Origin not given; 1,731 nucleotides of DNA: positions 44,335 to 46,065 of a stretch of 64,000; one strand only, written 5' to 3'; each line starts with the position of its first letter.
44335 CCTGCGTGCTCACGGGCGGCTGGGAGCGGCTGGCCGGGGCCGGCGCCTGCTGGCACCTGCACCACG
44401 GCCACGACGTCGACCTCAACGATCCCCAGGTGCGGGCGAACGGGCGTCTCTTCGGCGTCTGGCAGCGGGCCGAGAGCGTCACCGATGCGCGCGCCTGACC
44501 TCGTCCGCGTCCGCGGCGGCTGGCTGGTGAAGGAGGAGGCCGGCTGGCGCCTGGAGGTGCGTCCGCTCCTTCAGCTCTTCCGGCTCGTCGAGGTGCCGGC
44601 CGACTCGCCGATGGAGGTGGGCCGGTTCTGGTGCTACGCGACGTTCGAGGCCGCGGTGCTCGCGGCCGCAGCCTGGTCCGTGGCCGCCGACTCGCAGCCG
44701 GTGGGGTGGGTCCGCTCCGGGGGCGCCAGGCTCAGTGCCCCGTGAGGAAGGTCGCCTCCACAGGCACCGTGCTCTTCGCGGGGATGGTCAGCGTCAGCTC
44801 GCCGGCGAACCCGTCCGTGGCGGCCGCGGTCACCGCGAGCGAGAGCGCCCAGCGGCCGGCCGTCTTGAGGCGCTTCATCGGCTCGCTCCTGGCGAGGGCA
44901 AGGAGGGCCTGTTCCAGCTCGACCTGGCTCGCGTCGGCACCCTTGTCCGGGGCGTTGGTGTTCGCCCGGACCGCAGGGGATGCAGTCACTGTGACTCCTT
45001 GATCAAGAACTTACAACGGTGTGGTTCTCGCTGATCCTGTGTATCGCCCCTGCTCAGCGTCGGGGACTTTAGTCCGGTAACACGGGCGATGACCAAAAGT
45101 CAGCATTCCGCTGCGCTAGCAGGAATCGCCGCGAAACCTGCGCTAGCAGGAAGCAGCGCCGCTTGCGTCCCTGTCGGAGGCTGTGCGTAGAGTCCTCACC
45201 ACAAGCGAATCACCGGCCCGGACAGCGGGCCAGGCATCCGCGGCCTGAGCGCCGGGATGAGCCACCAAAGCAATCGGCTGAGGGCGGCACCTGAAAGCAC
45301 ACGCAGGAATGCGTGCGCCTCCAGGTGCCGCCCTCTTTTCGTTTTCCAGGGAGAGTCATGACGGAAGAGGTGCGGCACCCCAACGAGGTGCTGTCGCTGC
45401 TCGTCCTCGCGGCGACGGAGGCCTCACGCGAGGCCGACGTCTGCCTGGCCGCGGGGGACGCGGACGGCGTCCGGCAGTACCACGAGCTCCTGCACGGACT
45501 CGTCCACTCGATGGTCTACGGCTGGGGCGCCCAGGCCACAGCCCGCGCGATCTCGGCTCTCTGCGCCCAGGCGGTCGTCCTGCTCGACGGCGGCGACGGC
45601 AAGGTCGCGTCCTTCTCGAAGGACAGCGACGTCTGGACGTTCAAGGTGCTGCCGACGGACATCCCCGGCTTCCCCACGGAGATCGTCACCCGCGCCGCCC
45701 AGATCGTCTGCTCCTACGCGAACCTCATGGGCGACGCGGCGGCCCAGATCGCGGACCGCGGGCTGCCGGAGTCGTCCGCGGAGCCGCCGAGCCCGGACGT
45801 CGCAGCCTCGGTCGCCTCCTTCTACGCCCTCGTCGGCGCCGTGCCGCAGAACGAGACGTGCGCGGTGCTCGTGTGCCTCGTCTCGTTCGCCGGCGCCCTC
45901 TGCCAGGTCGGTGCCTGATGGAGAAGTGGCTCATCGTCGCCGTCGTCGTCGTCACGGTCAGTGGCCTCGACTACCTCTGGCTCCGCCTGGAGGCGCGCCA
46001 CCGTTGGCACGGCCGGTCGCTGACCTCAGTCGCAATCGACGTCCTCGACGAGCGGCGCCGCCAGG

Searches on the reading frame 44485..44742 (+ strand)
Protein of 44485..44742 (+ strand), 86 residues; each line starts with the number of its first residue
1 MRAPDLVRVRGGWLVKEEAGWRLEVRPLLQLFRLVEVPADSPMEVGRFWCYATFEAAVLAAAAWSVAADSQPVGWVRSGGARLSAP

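Call 15: search_protein_families(library=pfam, proteins=[window:44485-44742:+], max_evalue=0.01)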
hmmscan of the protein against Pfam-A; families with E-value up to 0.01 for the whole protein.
window:44485-44742:+ (86 aa): 0 families

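Call 16: search_protein_families(library=phrogs, proteins=[window:44485-44742:+], max_evalue=0.01)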
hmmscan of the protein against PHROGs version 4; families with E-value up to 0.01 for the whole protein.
window:44485-44742:+ (86 aa): 0 families

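Call 53: find_homologous_proteins(query=window:44485-44742:+, max_evalue=0.001)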
Query window:44485-44742:+ (86 aa): 11 proteins with E <= 0.001 among 24 candidates.
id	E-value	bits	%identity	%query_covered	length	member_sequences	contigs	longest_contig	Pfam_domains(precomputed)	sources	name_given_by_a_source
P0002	1.3e-49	184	100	100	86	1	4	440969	-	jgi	jgi:hypothetical protein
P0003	2.4e-29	119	67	92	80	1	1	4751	-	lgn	-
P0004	2.1e-25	106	65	93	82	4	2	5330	-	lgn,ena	-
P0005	2.2e-24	103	59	92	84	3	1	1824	-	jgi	jgi:hypothetical protein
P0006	3.6e-24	102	61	95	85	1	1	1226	-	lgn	-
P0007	5.1e-24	102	61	95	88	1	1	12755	-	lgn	-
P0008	3.7e-23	99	63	93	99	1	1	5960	-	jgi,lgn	-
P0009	2.3e-22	97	61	90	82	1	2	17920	-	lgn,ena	-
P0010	9.6e-22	95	56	94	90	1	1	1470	-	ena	-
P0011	2.2e-21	93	58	90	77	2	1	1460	-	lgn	-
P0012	1.7e-18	84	55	87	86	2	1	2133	-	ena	-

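Call 54: find_encoding_contigs(protein=P0003, flank=5000, max_places=3)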
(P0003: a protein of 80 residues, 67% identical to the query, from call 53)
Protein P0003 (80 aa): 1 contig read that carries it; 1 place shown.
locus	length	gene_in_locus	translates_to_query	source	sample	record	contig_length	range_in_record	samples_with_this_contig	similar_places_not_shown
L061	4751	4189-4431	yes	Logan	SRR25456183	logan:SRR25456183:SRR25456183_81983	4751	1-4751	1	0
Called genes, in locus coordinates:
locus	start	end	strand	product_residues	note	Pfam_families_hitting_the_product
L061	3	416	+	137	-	?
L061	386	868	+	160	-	-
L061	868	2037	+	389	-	-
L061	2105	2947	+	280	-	-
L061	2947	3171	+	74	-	-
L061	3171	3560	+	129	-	-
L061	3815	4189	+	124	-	-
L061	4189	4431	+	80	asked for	-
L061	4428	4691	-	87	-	-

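Call 55: find_encoding_contigs(protein=P0004, flank=5000, max_places=3)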
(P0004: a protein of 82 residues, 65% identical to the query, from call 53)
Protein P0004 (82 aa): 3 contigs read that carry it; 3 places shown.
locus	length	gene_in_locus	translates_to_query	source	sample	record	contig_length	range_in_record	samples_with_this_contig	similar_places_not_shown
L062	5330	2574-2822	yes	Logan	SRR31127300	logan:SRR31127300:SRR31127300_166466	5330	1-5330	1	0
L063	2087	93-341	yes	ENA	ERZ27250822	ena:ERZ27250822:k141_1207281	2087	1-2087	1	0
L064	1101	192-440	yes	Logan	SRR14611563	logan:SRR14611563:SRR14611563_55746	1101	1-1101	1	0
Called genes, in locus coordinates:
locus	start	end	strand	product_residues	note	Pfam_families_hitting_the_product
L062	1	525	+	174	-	?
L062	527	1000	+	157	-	-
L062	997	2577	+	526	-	-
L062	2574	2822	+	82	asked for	-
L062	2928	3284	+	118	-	-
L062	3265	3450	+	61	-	-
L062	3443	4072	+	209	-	-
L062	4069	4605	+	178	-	PF01590:GAF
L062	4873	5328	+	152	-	?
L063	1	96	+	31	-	?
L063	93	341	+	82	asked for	-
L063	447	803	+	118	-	-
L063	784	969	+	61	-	-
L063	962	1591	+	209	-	-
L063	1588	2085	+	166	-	?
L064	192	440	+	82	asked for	-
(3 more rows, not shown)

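Call 56: find_encoding_contigs(protein=P0007, flank=6000, max_places=3)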
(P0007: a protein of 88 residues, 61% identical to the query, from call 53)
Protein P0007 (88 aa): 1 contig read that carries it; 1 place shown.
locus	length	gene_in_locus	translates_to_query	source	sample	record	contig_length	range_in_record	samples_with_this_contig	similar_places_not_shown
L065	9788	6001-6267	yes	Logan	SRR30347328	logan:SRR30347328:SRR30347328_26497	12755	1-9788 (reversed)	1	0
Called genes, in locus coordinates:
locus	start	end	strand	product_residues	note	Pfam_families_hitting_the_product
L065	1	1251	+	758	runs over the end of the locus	-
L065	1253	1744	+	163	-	-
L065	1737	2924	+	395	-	-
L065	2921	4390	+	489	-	-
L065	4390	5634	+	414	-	-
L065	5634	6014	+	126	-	-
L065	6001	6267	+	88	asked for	-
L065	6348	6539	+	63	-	-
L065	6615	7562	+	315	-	PF12705:PDDEXK_1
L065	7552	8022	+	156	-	-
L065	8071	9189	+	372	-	PF13479:AAA_24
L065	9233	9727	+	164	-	-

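Call 57: find_encoding_contigs(protein=P0008, flank=5000, max_places=3)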
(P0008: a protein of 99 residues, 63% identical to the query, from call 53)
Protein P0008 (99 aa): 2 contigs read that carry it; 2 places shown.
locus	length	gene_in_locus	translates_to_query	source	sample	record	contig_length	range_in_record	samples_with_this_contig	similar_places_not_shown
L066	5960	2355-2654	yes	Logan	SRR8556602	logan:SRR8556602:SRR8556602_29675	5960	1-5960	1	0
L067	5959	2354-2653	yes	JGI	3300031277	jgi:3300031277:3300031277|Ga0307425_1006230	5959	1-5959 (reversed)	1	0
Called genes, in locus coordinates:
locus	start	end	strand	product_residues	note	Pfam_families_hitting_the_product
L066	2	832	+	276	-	?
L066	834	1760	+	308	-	PF13385:Laminin_G_3 (weak)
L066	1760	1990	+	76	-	-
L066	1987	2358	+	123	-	-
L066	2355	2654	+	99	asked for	-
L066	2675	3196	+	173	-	-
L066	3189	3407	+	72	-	-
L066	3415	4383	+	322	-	PF12705:PDDEXK_1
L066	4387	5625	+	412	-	PF13479:AAA_24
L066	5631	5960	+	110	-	?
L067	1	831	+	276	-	?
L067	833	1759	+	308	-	PF13385:Laminin_G_3 (weak)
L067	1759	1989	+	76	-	-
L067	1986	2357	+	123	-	-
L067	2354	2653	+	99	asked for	-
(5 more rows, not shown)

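Call 58: find_encoding_contigs(protein=P0009, flank=6000, max_places=3)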
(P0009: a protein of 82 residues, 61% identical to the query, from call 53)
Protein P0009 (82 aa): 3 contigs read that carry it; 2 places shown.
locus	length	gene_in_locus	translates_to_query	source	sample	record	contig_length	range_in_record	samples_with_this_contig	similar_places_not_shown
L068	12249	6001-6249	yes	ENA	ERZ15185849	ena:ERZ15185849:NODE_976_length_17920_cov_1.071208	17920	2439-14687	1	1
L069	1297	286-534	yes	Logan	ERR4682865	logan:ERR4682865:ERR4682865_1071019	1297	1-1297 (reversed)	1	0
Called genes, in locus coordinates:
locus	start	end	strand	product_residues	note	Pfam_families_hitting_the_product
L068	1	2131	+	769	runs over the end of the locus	-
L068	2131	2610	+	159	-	-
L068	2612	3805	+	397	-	-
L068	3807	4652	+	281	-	-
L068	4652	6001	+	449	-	-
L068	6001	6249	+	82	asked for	-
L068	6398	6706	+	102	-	-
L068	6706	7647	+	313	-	PF12705:PDDEXK_1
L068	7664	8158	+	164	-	-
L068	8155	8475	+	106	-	PF19905:DUF6378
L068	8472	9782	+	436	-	-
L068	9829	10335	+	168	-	-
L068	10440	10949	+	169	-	-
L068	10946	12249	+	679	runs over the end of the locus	PF13155:Toprim_2, PF13362:Toprim_3 (weak), PF03796:DnaB_C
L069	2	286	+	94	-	?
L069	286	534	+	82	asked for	-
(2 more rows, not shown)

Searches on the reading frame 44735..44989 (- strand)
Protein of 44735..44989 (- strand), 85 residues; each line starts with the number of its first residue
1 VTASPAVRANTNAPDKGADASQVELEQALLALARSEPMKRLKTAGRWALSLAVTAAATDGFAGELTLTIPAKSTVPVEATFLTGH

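Call 15: search_protein_families(library=pfam, proteins=[window:44735-44989:-], max_evalue=0.01)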
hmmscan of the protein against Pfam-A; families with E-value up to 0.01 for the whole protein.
window:44735-44989:- (85 aa): 0 families

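Call 16: search_protein_families(library=phrogs, proteins=[window:44735-44989:-], max_evalue=0.01)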
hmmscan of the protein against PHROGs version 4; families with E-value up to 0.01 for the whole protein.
window:44735-44989:- (85 aa): 0 families

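Call 82: find_homologous_proteins(query=A6, max_evalue=0.01)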
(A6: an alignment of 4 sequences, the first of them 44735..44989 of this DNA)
Query A6 (4 sequences) (85 aa, profile of the alignment): 11 proteins with E <= 0.01 among 1106 candidates.
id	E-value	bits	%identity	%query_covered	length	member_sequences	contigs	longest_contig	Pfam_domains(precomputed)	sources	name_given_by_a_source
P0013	6.4e-36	140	48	96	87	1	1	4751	-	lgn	-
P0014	2.3e-31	125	38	59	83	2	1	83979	-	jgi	-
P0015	4.4e-31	124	99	100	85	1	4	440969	-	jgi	jgi:outer membrane protein W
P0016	1.2e-29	120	48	94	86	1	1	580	-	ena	-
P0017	4.3e-28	115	41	79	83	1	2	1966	-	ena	-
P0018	1.7e-21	94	45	52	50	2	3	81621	-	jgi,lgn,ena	-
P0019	8.5e-21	91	52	73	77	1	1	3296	-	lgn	-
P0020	2.1e-18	84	32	48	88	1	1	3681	-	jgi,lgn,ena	-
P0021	4.3e-17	80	35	65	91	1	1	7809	-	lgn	-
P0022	1.4e-15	75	33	95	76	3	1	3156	-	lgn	-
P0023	2.0e-14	71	39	88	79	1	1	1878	-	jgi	jgi:hypothetical protein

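Call 83: find_encoding_contigs(protein=P0017, flank=4000, max_places=2)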
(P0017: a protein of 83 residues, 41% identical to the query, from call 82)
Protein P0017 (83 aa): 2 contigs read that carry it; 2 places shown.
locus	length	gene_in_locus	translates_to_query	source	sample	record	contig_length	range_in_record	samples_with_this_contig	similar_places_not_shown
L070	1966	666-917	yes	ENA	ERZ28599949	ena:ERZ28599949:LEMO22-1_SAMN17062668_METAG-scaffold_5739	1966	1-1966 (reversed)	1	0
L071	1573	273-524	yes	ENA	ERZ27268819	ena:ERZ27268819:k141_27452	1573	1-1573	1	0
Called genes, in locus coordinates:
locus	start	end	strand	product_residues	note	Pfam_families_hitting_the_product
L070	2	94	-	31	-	?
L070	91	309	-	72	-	-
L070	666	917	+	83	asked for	-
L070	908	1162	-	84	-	-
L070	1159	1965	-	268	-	?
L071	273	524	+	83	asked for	-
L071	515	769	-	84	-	-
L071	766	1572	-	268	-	?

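Call 84: find_encoding_contigs(protein=P0019, flank=4000, max_places=2)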
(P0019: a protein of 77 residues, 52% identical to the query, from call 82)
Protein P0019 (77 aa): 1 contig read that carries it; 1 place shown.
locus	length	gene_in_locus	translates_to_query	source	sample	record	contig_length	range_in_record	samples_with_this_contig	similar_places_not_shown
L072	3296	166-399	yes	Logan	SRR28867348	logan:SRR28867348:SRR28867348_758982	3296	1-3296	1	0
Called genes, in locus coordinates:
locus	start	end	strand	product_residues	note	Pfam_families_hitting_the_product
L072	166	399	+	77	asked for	-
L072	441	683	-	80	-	-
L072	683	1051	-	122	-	-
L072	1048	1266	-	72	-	-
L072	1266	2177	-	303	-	-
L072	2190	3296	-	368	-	?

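Call 85: find_encoding_contigs(protein=P0020, flank=4000, max_places=2)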
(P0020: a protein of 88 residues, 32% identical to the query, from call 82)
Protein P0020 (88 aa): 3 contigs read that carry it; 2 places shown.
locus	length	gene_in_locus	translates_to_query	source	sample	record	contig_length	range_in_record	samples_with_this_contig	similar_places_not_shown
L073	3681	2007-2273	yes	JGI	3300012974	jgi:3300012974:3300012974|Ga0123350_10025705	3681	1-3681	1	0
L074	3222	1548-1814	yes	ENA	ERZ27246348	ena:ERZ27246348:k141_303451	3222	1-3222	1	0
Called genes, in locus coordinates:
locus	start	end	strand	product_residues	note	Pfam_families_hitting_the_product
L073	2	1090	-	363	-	?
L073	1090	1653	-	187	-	-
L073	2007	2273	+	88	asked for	-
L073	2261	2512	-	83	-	-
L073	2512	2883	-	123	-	-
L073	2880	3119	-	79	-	-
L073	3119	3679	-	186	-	?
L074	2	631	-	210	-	?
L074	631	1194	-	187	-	-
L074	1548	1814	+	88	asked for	-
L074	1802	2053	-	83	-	-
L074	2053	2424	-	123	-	-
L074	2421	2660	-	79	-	-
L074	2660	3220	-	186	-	?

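Call 86: find_encoding_contigs(protein=P0021, flank=6000, max_places=2)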
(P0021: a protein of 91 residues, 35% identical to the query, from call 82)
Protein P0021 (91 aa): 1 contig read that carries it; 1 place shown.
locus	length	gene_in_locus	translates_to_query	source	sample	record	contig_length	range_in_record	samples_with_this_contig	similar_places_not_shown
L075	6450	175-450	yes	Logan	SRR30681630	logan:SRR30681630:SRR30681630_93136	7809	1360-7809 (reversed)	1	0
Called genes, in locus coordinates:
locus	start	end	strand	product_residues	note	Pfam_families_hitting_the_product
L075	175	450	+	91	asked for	-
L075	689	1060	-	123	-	-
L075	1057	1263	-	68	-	-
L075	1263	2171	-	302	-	PF13385:Laminin_G_3 (weak)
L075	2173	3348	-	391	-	-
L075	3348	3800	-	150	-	-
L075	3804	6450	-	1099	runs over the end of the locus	-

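Call 87: find_encoding_contigs(protein=P0022, flank=4000, max_places=2)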
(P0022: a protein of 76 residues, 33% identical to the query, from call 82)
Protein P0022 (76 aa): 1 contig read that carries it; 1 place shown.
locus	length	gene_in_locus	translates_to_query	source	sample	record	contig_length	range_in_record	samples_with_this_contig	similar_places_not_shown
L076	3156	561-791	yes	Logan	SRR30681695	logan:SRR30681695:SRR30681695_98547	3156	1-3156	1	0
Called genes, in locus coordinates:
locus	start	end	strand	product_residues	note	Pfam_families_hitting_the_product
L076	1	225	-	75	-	?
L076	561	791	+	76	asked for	-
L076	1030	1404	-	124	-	-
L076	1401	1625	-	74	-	-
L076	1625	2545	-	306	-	-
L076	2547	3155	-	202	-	?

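Call 88: find_encoding_contigs(protein=P0023, flank=4000, max_places=2)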
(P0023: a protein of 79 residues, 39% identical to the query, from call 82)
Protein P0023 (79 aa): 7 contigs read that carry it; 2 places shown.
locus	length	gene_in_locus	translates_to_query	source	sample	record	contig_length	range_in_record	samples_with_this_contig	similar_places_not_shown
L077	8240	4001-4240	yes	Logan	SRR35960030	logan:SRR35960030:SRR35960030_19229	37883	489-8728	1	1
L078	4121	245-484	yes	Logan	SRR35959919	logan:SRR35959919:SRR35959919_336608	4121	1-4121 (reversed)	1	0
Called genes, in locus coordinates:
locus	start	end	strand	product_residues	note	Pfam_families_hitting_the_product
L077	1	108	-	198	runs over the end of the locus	?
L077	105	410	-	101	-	-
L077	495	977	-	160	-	-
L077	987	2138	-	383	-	PF13479:AAA_24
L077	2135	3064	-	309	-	-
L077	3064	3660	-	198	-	-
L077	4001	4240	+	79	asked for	-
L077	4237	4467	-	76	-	-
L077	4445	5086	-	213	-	PF02709:Glyco_transf_7C (weak)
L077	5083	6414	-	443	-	-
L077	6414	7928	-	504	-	-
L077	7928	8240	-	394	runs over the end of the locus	-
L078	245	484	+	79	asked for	-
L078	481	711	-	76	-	-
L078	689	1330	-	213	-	PF02709:Glyco_transf_7C (weak)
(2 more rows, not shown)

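Call 100: predict_structure(alignment_id=A9)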
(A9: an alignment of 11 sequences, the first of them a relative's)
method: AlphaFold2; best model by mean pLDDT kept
length: 85 residues; sequences in the alignment: 11
mean_pLDDT: 73.2   pTM: 0.51
mean pLDDT of the five models: 73.2, 59.1, 57.7, 56.1, 56.1
residues with pLDDT >= 90: 0; 70-90: 64; 50-70: 4; < 50: 17
segments of 3 or more residues with pLDDT < 50: 1-17
pLDDT, mean of each block of 10 residues (from residue 1): 43 51 77 82 84 80 83 85 75
secondary structure, 60 per line:
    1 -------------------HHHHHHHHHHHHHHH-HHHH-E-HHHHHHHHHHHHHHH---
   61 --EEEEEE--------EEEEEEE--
elements in order: H20-34 H36-39 H43-57 E63-68 E77-83

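Call 108: fold_search(model_id=the predicted structure, library=pdb)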
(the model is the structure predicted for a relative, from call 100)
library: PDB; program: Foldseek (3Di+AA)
matches with E <= 10: 43; with E <= 0.001: 0
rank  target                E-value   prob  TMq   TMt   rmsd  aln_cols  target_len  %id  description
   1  9cx4_A                2.3e+00  0.06  0.26  0.11  10.6        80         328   16  Acinetobacter baumannii BamA POTRAs 1-4, space group P1 (released 2024-10-16)
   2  8iuf_E6               2.8e+00  0.02  0.17  0.06  19.9        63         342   24  Cryo-EM structure of Euglena gracilis super-complex I+III2+IV, composite (released 2024-02-28)
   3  6ky0_A                4.2e+00  0.06  0.20  0.11   6.7        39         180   15  Crystal structural of active-site human glutathione-specific gamma-glutamylcyclotransferase 2(ChaC2) mutant with Gluta (released 2020-07-29)
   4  7ca3_B                4.2e+00  0.01  0.14  0.03  17.7        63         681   14  Cryo-EM structure of human GABA(B) receptor bound to the positive allosteric modulator rac-BHFF (released 2020-11-11)
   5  5izm_A                4.5e+00  0.03  0.18  0.05  10.4        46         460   24  The crystal structure of human eEFSec in complex with GDPNP (released 2016-10-12)
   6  7liz_A                4.5e+00  0.02  0.18  0.15  15.4        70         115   20  LR6 rod linker and scaffolded phycoerythrin beta subunits from the phycobilisome of Porphyridium purpureum (released 2021-04-07)
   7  2zv3_B                4.8e+00  0.12  0.33  0.26   2.5        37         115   11  Crystal structure of project MJ0051 from Methanocaldococcus jannaschii DSM 2661 (released 2009-05-05)
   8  6ky1_A                4.8e+00  0.06  0.19  0.11   6.8        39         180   15  Crystal structural of human glutathione-specific gamma-glutamylcyclotransferase 2 (ChaC2)mutant with Glutamate 83 repl (released 2020-07-29)
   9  4rww_B                5.1e+00  0.08  0.28  0.24   4.7        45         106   20  Crystal Structure of L. monocytogenes PstA in complex with cyclic-di-AMP (released 2014-12-17)
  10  6ima_B                5.1e+00  0.06  0.20  0.07   2.4        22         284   18  Crystal Structure of ALKBH1 without alpha-1 (N37-C369) (released 2020-01-22)
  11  6k95_C                5.1e+00  0.05  0.20  0.11   3.6        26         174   15  Crystal structural of human glutathione-specific gamma-glutamylcyclotransferase 2 (ChaC2) (released 2020-04-22)
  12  8x8n_A                5.5e+00  0.03  0.25  0.11  14.6        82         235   11  Cryo-EM structure of the octreotide-bound Somatostatin receptor 5-Gi protein complex (released 2024-06-12)
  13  8t14_A                5.5e+00  0.03  0.22  0.06  15.3        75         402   12  ADP-bound Bcs1 (C7 symmetrized) (released 2024-06-05)
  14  8t7u_A                5.5e+00  0.03  0.22  0.06  16.1        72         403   12  ADP-bound Bcs1 (unsymmetrized) (released 2024-06-05)
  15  9wzs_A                5.5e+00  0.03  0.23  0.02  12.8        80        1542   15  Cryo-EM structure of Fks2 in complex with enfumafungin (released 2026-02-18)
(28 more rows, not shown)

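Call 122: search_protein_families(library=pfam, alignment_id=A9, max_evalue=5)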
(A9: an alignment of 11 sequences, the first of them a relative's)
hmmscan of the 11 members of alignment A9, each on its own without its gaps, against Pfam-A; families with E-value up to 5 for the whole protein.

A. member 1, P0015 (85 aa): 0 families

B. families by the number of members that match (of 11 scanned): 2 families
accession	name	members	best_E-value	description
PF24720.1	DUF7673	1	0.011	Family of unknown function (DUF7673)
PF09922.15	LiaF-like_C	1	0.073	Cell wall-active antibiotics response LiaF, C-terminal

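Call 123: search_solved_structures(query=A9, max_evalue=10)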
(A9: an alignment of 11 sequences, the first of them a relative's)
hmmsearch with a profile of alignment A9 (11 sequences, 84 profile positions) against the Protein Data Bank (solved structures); distinct sequences matched with E-value up to 10: 0.

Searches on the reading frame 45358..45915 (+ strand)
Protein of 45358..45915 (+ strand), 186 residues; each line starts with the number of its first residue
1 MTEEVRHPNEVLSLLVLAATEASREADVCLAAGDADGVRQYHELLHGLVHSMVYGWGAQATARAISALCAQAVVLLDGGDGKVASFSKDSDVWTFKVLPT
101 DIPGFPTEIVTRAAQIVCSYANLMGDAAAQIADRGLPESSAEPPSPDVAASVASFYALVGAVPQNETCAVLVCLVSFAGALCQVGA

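Call 15: search_protein_families(library=pfam, proteins=[window:45358-45915:+], max_evalue=0.01)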
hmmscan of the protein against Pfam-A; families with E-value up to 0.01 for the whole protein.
window:45358-45915:+ (186 aa): 0 families

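Call 16: search_protein_families(library=phrogs, proteins=[window:45358-45915:+], max_evalue=0.01)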
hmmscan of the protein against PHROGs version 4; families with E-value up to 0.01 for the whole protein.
window:45358-45915:+ (186 aa): 0 families

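Call 17: find_related_loci(query=window:45358-45915:+, collection=viral_contigs, flank=3000)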
Query window:45358-45915:+ (186 aa) in viral_contigs; peptide patterns used: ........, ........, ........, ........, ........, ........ (x = any residue, [..] = any of these).
15 stretches matched a pattern, but none encodes a relative of the query by tblastn (E <= 1e-3).

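Call 18: find_homologous_proteins(query=window:45358-45915:+)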
Query window:45358-45915:+ (186 aa): 1 proteins with E <= 0.001 among 965 candidates.
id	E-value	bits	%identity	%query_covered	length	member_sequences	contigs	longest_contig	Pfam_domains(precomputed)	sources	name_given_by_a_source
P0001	1.5e-115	401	100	100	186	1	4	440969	-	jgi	jgi:hypothetical protein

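Call 20: find_encoding_contigs(protein=P0001, flank=5000, max_places=6)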
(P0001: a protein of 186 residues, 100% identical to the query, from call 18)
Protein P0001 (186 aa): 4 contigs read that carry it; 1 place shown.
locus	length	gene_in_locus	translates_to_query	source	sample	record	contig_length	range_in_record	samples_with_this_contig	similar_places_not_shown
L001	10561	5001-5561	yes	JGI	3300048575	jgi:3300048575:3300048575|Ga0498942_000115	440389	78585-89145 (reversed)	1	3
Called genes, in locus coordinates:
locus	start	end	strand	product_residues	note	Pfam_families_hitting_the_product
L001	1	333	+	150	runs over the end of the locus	-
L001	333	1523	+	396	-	-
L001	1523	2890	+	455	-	-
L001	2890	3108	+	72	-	-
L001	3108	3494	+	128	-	-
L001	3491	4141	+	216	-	PF02709:Glyco_transf_7C (weak)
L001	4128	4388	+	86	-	-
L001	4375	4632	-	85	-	-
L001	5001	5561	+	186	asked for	-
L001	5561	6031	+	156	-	-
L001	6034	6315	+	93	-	-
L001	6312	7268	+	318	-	-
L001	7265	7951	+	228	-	-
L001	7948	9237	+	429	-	PF13479:AAA_24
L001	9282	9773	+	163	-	-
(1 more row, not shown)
